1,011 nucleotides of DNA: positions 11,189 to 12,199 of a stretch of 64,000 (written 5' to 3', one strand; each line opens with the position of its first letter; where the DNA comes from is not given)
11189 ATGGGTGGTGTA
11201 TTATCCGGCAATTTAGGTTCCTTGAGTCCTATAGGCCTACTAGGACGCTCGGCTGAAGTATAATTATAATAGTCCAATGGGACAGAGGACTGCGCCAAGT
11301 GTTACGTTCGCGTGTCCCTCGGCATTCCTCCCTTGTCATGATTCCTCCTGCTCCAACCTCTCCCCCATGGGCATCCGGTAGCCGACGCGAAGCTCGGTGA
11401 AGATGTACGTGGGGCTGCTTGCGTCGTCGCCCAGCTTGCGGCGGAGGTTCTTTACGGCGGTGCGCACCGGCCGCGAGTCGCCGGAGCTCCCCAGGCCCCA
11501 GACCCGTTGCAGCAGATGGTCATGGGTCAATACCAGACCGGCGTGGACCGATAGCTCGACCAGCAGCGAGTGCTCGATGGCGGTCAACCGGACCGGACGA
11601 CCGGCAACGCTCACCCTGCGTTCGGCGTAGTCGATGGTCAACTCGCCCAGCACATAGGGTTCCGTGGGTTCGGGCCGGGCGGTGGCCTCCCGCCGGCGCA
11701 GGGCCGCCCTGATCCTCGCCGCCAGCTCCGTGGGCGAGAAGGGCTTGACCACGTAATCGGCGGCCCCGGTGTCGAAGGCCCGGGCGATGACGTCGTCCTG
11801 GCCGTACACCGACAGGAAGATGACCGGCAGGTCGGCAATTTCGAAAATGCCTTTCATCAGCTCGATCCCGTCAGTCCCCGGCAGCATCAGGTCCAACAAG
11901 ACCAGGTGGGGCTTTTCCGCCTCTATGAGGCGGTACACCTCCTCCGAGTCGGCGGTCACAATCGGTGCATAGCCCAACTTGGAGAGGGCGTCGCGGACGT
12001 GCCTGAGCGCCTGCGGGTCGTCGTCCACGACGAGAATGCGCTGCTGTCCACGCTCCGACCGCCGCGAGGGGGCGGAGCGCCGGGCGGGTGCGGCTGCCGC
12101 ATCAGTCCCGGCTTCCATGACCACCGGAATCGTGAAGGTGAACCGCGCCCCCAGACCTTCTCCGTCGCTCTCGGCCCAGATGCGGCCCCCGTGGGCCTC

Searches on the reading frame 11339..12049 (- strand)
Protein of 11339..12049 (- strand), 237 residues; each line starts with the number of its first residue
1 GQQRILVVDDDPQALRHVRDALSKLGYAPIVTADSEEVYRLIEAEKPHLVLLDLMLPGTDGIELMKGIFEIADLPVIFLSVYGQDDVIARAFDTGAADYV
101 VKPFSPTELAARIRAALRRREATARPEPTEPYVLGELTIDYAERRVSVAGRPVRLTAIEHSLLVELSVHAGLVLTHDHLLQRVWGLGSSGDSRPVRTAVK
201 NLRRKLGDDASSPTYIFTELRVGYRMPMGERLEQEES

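Call 28: search_solved_structures(query=window:11339-12049:-, max_evalue=1e-10)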
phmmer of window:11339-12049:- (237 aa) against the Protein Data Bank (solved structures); distinct sequences matched with E-value up to 1e-10: 120 (the best 60 are shown).
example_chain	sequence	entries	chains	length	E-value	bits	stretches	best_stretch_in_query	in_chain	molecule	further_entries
2gwr_A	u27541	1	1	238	3.5e-37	131.4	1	2-226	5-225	DNA-binding response regulator mtrA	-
4kny_A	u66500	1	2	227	1.5e-36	129.4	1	4-226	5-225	KDP operon transcriptional regulatory protein KdpE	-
6lgq_D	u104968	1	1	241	1.9e-36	129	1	4-226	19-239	DNA-binding response regulator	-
4kfc_A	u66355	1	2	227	1e-35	126.6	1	4-226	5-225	KDP operon transcriptional regulatory protein KdpE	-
1ys6_A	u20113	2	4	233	7.6e-31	110.7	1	3-226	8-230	Transcriptional regulatory protein prrA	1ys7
4b09_A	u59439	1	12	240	1.5e-30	109.7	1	3-226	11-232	TRANSCRIPTIONAL REGULATORY PROTEIN BAER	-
1p2f_A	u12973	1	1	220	1.8e-28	102.9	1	4-231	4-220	Response Regulator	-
2oqr_A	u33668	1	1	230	3.5e-28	101.9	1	5-226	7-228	Sensory transduction protein regX3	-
9dvt_R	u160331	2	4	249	1.3e-27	100.1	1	3-229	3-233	DNA-binding dual master transcriptional regulator RpaA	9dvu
9ji3_J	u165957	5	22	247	9.2e-25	90.8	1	3-224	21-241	DNA-binding response regulator | Possible two component system response transcriptional positive regulator PhoP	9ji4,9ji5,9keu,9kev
3r0j_A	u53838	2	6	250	9.6e-25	90.7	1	3-224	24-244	POSSIBLE TWO COMPONENT SYSTEM RESPONSE TRANSCRIPTIONAL POSITIVE REGULATOR PHOP | Response regulator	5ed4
7e1b_A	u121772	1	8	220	1e-24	90.6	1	3-207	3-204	DNA-binding response regulator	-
1kgs_A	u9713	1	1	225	1.7e-24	89.9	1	4-224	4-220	DNA BINDING RESPONSE REGULATOR D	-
7lz9_A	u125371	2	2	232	2.9e-24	89.2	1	3-229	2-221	Putative two-component system response regulator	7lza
3q9s_A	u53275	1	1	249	9.6e-23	84.2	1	2-208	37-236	DNA-binding response regulator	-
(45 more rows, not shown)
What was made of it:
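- On OmpR/PhoB-family activator site (direct-repeat operator replacing the -35): Its closest PDB relatives are MtrA, KdpE and PrrA (call 28).
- Closest known: Mycobacterium tuberculosis PhoP site. Same: MtrA and PhoP are among the closest solved relatives of the REC-wHTH part (call 28: E=3.5e-37 and about 1e-24).
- Its closest solved relatives include MtrA and M. tuberculosis PhoP (call 28).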
